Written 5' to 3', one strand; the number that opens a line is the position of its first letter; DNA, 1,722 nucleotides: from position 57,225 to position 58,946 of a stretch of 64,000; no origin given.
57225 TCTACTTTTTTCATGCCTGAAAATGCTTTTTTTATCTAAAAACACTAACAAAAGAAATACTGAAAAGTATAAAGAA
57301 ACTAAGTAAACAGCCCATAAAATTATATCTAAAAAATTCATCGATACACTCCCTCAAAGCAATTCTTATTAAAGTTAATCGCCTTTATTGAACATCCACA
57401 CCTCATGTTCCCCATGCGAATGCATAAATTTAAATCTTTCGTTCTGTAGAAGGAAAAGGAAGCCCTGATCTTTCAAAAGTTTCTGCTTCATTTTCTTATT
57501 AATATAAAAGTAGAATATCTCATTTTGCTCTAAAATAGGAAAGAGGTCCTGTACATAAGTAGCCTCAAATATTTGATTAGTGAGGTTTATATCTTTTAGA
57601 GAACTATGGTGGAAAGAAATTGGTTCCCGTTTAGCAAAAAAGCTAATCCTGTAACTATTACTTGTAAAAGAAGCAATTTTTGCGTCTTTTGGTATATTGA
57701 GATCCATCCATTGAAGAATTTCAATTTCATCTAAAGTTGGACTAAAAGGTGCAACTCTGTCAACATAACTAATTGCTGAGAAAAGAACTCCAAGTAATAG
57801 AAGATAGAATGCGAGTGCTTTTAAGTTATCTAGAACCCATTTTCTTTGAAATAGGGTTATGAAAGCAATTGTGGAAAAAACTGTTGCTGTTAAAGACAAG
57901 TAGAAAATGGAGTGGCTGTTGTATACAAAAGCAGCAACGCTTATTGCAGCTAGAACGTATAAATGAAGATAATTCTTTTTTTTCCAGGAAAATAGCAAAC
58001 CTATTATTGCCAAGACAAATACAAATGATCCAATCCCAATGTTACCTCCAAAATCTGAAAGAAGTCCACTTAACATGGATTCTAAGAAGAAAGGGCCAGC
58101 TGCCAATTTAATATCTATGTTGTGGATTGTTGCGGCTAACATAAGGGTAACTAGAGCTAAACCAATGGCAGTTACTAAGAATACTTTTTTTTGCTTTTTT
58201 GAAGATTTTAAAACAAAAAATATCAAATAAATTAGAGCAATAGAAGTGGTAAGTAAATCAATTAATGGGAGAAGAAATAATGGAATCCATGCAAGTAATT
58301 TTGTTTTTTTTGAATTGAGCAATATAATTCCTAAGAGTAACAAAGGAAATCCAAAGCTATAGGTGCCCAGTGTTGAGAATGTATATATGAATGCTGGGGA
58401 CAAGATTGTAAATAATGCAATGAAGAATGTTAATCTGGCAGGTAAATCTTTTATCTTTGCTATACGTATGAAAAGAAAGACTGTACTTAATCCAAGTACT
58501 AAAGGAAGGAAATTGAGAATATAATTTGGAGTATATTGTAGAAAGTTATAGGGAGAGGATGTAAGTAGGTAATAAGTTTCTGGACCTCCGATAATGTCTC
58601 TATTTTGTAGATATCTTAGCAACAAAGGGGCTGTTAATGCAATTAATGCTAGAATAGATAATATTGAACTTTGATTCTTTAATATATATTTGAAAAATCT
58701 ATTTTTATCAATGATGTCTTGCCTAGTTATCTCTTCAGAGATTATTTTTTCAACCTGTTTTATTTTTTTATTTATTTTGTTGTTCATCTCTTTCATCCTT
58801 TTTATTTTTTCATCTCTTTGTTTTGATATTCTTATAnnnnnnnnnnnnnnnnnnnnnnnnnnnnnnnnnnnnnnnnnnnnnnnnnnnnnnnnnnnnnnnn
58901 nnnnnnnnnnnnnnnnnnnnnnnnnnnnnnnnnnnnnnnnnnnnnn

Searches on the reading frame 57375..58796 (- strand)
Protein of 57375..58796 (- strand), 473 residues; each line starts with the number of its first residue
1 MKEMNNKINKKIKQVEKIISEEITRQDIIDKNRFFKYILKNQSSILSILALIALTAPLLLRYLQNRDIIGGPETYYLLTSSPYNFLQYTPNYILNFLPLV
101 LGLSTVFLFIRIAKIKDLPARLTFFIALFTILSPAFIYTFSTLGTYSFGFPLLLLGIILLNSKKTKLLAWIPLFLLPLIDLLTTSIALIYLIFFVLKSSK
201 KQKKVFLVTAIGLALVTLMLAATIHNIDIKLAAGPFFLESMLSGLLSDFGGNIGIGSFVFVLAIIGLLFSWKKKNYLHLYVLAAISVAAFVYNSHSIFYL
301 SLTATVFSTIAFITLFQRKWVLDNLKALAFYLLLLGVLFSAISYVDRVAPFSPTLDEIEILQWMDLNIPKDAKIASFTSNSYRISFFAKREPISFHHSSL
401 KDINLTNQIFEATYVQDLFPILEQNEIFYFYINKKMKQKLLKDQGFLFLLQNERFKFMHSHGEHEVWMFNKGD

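Call 3: search_protein_families(library=pfam, proteins=[window:57375-58796:-], max_evalue=0.01)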
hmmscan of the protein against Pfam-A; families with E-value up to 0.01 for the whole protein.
window:57375-58796:- (473 aa): 0 families

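Call 4: search_protein_families(library=ncbifam, proteins=[window:57375-58796:-], max_evalue=0.01)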
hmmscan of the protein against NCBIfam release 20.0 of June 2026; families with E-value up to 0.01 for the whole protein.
window:57375-58796:- (473 aa): 0 families

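Call 35: search_solved_structures(query=A3, max_evalue=10, show_alignments=1)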
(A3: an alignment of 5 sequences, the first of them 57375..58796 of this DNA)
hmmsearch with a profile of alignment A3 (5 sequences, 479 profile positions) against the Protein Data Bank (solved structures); distinct sequences matched with E-value up to 10: 2.
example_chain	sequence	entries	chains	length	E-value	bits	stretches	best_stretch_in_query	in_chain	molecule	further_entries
6w98_A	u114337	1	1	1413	2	10.3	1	105-196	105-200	F5/8 type C domain-containing protein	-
6wbx_A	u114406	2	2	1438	2.1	10.3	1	105-196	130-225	DUF3367 domain-containing protein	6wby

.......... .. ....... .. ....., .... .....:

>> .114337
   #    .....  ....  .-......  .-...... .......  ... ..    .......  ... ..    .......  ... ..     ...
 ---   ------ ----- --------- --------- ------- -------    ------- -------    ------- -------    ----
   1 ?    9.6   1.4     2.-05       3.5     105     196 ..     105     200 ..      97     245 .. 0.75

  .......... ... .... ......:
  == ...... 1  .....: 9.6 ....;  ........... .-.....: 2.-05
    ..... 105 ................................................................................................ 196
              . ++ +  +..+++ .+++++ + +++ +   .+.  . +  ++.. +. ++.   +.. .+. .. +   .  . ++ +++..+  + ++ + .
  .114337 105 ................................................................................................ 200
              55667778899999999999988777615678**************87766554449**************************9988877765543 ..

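Call 70: search_protein_families(library=pfam, alignment_id=A3, max_evalue=0.1)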
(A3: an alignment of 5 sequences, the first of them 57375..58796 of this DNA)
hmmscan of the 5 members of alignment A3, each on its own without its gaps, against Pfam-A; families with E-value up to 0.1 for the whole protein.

A. member 1, window:57375-58796:- (473 aa): 0 families

B. families by the number of members that match (of 5 scanned): 3 families
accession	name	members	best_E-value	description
PF20604.3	DUF6798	2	0.004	Domain of unknown function (DUF6798)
PF05993.17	Reovirus_M2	1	0.07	Reovirus major virion structural protein Mu-1/Mu-1C (M2)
PF20998.3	Nol11_C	1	0.087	Nucleolar protein 11 C-terminal domain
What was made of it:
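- Tried and rejected: Pfam and NCBIfam gave nothing usable for the 473-aa and 489-aa proteins (calls 3, 4, 70).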
